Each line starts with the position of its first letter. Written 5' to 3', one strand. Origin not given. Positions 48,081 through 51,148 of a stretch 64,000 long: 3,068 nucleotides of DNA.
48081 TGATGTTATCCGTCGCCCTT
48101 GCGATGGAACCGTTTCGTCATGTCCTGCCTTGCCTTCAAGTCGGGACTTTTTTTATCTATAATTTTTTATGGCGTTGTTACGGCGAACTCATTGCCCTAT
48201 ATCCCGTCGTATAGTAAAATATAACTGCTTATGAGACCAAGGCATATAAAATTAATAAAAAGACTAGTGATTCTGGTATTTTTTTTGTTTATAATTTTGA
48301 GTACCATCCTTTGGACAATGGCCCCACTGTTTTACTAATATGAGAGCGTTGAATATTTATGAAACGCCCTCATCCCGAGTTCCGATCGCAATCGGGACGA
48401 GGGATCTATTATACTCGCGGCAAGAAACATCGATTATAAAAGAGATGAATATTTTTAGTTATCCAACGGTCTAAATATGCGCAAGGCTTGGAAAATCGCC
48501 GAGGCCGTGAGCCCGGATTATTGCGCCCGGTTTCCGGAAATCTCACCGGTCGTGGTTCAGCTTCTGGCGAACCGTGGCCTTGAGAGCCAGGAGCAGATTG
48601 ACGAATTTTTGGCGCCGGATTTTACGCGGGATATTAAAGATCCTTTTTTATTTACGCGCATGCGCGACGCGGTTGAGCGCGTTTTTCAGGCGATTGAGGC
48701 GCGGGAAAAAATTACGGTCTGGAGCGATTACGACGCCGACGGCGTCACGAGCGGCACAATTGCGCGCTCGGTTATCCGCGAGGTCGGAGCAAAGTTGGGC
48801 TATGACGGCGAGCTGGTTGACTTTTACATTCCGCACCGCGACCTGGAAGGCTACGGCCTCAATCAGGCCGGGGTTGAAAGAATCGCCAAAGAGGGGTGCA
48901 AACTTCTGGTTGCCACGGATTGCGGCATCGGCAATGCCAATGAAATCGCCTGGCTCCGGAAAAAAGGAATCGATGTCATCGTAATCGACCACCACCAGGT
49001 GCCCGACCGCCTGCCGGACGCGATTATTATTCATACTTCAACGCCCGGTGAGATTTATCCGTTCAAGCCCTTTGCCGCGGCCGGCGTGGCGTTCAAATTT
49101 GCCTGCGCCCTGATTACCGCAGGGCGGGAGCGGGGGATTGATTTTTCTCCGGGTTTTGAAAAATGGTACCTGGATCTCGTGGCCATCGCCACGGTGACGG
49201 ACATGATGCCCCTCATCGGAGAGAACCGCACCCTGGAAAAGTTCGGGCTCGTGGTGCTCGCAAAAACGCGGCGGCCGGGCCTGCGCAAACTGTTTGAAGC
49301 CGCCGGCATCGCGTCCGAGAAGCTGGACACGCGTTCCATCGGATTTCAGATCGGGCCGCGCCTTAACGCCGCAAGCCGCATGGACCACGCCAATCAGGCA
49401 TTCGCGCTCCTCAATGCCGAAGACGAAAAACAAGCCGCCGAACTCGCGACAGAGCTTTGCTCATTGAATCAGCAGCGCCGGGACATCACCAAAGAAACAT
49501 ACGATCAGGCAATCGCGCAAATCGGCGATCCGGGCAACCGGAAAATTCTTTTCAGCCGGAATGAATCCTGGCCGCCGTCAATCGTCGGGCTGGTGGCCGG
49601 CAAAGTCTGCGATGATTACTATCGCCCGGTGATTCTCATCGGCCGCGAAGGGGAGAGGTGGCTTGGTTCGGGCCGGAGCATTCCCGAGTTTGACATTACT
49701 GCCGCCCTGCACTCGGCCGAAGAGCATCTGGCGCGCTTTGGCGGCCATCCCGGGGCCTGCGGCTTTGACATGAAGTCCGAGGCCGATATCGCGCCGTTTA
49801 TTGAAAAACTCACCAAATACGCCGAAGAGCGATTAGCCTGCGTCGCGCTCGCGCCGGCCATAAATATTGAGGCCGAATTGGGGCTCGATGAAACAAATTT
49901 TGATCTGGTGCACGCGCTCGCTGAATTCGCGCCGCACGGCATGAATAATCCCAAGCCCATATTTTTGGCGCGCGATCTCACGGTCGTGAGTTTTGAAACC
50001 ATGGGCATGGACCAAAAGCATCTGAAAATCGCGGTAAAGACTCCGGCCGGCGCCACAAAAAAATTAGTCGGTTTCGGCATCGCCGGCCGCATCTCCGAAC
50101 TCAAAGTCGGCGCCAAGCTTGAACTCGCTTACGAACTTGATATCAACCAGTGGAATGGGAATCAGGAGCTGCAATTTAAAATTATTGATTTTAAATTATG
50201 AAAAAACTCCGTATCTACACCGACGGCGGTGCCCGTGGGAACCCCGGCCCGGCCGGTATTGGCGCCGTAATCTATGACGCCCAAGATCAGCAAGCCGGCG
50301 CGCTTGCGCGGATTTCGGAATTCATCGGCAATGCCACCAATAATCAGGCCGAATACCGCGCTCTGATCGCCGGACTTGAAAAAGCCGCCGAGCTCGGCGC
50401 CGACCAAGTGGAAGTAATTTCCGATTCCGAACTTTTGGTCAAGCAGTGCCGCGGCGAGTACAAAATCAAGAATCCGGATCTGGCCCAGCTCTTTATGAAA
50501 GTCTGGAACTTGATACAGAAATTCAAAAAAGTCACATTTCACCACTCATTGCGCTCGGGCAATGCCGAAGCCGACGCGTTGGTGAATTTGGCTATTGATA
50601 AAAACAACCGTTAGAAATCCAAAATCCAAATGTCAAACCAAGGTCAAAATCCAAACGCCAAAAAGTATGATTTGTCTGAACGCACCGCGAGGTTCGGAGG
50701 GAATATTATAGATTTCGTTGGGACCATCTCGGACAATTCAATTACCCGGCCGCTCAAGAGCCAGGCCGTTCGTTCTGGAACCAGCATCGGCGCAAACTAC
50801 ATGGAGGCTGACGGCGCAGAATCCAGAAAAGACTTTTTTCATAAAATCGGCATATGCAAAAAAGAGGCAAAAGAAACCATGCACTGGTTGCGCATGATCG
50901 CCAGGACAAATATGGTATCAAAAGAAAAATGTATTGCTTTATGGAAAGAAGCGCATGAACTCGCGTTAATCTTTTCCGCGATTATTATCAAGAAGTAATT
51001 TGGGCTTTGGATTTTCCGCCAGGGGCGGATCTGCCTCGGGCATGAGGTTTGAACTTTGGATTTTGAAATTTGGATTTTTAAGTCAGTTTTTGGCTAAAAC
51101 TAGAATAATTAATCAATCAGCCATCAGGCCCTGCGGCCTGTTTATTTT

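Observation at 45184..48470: Accessory island between lepA and recJ: AT-rich HExxH gene, frameshifted DUF559, three ORFan cassettes and a promoter-driven non-coding stretch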

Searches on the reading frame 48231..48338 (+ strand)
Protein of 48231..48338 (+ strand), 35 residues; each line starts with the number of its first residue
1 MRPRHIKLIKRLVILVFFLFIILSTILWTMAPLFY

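Call 7: search_protein_families(library=pfam, max_evalue=1, proteins=[window:48231-48338:+])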
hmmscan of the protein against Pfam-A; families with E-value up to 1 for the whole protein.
window:48231-48338:+ (35 aa): 0 families

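Call 9: search_protein_families(library=phrogs, max_evalue=1, proteins=[window:48231-48338:+])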
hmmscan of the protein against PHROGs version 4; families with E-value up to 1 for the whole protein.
window:48231-48338:+ (35 aa): 0 families

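Call 10: search_protein_families(library=padloc, max_evalue=1, proteins=[window:48231-48338:+])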
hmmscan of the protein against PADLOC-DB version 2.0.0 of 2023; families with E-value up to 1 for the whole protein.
window:48231-48338:+ (35 aa): 0 families

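Call 11: search_protein_families(library=ncbifam, max_evalue=1, proteins=[window:48231-48338:+])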
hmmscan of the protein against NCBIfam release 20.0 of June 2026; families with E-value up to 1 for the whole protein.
window:48231-48338:+ (35 aa): 0 families

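Call 63: search_protein_families(library=pfam, max_evalue=10, proteins=[window:48231-48335:+])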
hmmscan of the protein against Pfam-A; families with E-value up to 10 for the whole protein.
seq(35 aa): 0 families

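Call 97: search_protein_families(library=ncbifam, max_evalue=10, proteins=[window:48231-48335:+])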
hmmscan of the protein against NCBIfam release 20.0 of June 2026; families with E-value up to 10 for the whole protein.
seq(35 aa): 1 family
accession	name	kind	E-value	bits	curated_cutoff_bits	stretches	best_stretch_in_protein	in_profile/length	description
TIGR04505.1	PtsS_plasma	equivalog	2.6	7.4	175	1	10-31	4-25/334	phosphate ABC transporter substrate-binding protein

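Call 117: list_cluster_members(proteins=[window:48231-48335:+, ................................, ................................, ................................, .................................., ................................, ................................, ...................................])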
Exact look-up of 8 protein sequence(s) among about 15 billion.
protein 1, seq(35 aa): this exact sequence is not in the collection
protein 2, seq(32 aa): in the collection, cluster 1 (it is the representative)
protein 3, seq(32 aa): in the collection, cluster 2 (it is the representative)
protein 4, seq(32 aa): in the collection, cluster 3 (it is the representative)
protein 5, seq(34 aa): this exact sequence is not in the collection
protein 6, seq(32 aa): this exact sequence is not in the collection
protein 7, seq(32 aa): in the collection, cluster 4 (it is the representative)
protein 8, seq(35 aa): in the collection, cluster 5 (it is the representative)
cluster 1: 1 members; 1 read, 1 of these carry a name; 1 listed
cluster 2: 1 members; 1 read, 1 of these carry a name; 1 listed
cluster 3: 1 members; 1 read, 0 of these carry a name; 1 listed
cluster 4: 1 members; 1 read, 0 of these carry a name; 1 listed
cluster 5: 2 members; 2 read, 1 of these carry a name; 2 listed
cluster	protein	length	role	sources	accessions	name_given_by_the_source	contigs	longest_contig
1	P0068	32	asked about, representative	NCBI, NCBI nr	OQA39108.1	MAG: hypothetical protein BWY51_00476 [Parcubacteria group bacterium ADurb.Bin316]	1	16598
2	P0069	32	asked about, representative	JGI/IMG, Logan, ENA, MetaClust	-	\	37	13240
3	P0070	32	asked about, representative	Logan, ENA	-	-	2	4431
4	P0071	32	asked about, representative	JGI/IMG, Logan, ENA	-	-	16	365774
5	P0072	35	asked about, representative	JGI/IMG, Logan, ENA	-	hypothetical protein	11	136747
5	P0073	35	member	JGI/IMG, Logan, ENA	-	-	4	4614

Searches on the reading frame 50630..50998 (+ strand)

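Call 46: search_protein_families(library=pfam, max_evalue=0.01, proteins=[window:50630-50998:+])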
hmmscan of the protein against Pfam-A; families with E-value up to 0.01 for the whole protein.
window:50630-50998:+ (122 aa): 1 family
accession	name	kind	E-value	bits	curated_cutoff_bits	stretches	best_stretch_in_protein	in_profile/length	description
PF05635.17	23S_rRNA_IVP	-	6.4e-16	58.9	33.8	1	39-112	28-101/106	23S rRNA-intervening sequence protein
